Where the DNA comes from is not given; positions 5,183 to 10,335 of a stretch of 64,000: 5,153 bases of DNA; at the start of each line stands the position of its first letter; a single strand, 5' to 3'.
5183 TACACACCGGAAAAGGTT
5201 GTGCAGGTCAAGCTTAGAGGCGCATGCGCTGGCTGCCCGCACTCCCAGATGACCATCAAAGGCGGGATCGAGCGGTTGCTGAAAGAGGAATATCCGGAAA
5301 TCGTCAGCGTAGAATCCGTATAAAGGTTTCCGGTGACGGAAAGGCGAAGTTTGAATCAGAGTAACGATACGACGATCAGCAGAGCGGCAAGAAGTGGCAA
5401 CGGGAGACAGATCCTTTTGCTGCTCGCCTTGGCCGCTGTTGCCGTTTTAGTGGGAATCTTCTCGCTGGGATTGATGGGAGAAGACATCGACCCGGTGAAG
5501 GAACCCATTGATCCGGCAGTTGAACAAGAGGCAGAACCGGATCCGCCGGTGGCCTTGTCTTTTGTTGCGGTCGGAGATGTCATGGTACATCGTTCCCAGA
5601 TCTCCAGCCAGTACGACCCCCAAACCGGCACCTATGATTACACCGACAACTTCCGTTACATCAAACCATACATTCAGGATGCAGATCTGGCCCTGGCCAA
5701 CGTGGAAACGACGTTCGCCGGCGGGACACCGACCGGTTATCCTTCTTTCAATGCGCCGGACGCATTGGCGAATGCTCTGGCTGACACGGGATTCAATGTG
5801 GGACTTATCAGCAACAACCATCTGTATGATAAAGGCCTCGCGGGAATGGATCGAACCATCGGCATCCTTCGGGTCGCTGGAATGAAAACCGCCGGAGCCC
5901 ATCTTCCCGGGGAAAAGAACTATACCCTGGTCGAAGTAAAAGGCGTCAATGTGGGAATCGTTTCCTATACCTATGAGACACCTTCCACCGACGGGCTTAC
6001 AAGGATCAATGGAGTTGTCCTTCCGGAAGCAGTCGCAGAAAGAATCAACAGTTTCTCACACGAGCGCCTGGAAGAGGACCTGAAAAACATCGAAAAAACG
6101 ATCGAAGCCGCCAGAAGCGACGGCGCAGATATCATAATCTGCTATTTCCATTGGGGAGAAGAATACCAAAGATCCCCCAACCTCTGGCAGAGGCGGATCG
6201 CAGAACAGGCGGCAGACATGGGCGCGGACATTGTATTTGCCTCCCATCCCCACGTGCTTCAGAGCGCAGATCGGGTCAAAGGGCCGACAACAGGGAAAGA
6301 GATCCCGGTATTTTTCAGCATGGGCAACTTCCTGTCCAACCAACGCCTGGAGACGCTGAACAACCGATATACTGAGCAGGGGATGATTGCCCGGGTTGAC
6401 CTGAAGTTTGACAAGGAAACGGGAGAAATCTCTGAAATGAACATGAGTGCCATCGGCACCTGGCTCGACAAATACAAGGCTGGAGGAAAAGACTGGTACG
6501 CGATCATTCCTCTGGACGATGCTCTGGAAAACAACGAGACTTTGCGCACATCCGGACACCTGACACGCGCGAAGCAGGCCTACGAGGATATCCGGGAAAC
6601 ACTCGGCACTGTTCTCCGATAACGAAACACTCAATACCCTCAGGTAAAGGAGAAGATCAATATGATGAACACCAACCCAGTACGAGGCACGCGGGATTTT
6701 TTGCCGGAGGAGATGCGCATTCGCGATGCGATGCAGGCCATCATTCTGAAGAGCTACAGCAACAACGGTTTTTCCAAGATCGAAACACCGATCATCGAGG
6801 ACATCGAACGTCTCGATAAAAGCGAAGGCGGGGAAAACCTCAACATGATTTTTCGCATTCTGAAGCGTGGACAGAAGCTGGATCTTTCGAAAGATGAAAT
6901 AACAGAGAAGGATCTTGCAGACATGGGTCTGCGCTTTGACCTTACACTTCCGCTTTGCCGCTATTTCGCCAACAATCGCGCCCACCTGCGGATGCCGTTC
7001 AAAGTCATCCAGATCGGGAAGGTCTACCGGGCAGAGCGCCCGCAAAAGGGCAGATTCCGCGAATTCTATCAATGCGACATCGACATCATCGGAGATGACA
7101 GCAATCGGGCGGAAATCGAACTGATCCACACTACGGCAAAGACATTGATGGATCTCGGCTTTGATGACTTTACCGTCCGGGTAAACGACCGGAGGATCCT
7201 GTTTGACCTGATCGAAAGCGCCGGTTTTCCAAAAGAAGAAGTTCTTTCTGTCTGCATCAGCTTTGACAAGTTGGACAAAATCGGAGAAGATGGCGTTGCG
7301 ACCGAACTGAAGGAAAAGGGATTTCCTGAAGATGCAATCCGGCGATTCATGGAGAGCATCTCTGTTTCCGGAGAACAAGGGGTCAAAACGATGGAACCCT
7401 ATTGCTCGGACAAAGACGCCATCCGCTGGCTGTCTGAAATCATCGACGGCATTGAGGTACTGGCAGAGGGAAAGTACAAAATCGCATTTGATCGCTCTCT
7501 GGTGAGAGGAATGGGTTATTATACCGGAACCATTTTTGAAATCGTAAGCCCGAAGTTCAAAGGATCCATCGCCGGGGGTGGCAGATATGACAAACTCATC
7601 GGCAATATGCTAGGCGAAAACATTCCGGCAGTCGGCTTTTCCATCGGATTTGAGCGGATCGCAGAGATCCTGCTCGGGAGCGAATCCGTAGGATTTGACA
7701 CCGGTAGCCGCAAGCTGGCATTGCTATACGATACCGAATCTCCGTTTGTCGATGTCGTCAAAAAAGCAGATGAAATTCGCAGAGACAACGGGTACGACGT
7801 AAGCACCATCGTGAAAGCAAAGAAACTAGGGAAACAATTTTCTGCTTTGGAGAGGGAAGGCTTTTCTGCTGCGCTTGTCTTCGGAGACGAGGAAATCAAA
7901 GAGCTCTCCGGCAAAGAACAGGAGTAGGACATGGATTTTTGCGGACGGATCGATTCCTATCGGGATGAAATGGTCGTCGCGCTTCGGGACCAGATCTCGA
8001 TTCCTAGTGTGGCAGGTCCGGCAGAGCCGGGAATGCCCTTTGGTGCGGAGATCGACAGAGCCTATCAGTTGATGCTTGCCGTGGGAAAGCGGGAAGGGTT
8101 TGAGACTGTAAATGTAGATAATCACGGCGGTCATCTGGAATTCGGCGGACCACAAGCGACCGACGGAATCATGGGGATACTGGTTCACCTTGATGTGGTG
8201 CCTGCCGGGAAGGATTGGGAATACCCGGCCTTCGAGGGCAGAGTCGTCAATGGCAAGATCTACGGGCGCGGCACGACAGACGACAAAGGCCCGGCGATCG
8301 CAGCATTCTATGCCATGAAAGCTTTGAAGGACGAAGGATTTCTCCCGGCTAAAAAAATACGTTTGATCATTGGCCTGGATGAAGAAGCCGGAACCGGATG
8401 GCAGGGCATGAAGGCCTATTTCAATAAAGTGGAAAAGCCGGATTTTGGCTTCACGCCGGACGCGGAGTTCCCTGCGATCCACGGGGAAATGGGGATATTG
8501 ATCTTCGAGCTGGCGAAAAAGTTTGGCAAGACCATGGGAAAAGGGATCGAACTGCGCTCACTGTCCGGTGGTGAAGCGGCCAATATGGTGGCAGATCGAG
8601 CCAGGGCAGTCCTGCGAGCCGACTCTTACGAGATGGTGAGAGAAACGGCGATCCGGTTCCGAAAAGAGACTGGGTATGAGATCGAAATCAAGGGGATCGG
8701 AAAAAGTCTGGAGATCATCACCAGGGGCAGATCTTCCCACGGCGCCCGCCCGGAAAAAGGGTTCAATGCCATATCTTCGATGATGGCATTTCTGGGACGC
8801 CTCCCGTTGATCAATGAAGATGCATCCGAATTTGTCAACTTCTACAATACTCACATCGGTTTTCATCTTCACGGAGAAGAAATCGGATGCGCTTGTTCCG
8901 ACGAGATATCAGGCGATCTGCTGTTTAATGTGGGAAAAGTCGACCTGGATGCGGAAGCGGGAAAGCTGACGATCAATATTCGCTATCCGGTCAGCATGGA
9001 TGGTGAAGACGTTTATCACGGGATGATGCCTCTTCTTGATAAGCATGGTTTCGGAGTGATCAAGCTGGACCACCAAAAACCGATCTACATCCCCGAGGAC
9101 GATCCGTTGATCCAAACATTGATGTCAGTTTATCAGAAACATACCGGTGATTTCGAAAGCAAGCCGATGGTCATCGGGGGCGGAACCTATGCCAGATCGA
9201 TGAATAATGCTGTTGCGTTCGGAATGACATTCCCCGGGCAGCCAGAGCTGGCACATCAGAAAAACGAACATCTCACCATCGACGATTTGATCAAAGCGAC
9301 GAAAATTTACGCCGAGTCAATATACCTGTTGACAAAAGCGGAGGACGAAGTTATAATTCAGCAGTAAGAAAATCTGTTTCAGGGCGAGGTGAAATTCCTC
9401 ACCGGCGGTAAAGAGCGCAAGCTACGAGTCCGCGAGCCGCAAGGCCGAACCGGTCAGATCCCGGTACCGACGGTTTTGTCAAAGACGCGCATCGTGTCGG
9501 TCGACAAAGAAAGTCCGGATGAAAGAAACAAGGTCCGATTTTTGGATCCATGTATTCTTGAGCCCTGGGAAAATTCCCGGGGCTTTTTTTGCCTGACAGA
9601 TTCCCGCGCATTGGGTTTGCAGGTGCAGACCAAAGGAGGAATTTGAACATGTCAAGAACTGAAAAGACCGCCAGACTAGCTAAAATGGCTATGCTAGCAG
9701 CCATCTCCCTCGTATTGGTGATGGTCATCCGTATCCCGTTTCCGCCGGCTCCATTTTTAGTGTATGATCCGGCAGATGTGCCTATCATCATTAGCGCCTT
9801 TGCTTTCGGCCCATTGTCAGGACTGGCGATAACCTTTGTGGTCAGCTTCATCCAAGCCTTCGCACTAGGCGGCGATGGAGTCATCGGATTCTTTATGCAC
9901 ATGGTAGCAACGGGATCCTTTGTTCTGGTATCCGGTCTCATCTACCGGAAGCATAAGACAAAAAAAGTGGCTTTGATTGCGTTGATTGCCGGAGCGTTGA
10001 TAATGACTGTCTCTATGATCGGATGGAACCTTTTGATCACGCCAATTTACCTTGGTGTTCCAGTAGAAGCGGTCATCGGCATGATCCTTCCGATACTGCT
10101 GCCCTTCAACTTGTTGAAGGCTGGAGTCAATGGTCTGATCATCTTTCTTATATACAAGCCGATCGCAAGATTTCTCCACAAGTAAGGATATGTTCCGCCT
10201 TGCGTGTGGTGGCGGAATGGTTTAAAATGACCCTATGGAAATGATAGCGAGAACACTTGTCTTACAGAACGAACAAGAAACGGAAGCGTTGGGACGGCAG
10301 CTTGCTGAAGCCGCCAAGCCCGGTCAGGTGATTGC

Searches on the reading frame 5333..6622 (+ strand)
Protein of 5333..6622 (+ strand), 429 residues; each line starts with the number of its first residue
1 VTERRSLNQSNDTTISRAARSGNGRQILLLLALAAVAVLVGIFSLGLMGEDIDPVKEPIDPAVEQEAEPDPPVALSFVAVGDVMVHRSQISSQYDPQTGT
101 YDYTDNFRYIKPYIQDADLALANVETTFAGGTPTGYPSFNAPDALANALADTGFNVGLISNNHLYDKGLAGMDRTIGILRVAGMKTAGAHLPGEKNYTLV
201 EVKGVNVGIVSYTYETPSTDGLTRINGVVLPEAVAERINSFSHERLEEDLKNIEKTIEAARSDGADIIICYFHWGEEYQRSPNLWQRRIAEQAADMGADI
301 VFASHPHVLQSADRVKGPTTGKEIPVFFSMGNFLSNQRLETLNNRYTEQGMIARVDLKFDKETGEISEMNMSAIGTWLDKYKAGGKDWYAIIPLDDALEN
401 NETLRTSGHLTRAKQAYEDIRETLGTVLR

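Call 61: search_protein_families(library=pfam, proteins=[window:5333-6622:+], max_evalue=0.00001)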
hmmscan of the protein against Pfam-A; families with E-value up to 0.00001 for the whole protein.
window:5333-6622:+ (429 aa): 1 family
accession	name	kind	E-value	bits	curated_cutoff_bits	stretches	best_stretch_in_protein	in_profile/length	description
PF09587.15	PGA_cap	-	3.6e-65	220.4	27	1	77-337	2-255/255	Bacterial capsule synthesis protein PGA_cap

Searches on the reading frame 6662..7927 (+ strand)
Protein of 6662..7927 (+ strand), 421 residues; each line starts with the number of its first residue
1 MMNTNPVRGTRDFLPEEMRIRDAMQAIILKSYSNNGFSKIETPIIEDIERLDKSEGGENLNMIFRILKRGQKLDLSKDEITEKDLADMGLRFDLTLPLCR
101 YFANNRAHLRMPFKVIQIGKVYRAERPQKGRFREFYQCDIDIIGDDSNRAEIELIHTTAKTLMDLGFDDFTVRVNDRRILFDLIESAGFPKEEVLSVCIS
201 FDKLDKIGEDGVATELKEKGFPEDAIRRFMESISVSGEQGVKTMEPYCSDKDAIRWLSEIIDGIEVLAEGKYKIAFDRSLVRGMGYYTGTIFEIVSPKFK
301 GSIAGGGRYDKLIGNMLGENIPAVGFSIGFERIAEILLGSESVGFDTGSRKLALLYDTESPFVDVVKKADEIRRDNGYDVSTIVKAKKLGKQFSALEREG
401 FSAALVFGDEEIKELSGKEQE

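Call 61: search_protein_families(library=pfam, proteins=[window:6662-7927:+], max_evalue=0.00001)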
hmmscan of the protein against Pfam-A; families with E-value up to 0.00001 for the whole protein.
window:6662-7927:+ (421 aa): 3 families
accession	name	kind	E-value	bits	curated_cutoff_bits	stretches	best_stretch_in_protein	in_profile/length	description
PF13393.11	tRNA-synt_His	-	2e-43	149.2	25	1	9-333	1-308/308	Histidyl-tRNA synthetase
PF00152.25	tRNA-synt_2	-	1.5e-08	34.5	25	0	114-149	93-128/308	tRNA synthetases class II (D, K and N)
PF00587.30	tRNA-synt_2b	-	2.4e-07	31.4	29.3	1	95-176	18-106/179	tRNA synthetase class II core domain (G, H, P, S and T)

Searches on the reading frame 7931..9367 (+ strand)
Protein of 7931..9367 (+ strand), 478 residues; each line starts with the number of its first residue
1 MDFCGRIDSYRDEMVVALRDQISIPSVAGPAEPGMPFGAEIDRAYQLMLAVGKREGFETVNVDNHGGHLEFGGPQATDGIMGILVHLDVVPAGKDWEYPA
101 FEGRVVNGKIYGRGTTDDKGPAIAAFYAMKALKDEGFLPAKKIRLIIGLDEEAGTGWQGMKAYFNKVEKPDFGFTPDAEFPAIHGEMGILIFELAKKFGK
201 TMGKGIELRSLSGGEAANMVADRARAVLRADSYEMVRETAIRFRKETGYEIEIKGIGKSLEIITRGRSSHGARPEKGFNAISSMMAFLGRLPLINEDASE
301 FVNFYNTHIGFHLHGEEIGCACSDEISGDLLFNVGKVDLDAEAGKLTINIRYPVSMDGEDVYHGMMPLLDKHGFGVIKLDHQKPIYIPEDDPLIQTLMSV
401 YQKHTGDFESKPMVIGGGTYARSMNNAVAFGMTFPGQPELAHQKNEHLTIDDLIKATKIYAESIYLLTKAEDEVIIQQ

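Call 61: search_protein_families(library=pfam, proteins=[window:7931-9367:+], max_evalue=0.00001)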
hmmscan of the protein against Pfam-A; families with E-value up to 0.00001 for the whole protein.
window:7931-9367:+ (478 aa): 2 families
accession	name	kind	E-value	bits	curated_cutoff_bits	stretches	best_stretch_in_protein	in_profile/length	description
PF01546.33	Peptidase_M20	-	1.6e-31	110.3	24.6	1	84-464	3-204/206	Peptidase family M20/M25/M40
PF07687.19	M20_dimer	-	1.1e-06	29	21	0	258-306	7-49/107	Peptidase dimerisation domain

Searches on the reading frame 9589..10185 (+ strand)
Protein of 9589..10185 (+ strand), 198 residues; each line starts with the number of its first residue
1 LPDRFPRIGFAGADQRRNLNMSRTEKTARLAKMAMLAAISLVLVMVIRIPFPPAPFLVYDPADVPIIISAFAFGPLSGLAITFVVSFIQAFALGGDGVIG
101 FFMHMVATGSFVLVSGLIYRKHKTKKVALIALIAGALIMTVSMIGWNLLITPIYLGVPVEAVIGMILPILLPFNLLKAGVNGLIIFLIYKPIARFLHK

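Call 61: search_protein_families(library=pfam, proteins=[window:9589-10185:+], max_evalue=0.00001)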
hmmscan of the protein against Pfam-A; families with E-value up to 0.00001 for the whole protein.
window:9589-10185:+ (198 aa): 3 families
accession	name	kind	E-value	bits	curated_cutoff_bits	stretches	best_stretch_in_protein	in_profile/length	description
PF12822.12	ECF_trnsprt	-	7.4e-24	85.1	30.7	1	29-189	2-169/169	ECF transporter, substrate-specific component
PF07155.17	ECF-ribofla_trS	-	1.7e-09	38.4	26.7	1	26-193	3-171/172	ECF-type riboflavin transporter, S component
PF07694.17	5TM-5TMR_LYT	-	1.7e-06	28.2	24.6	1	22-170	9-152/169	5TMR of 5TMR-LYT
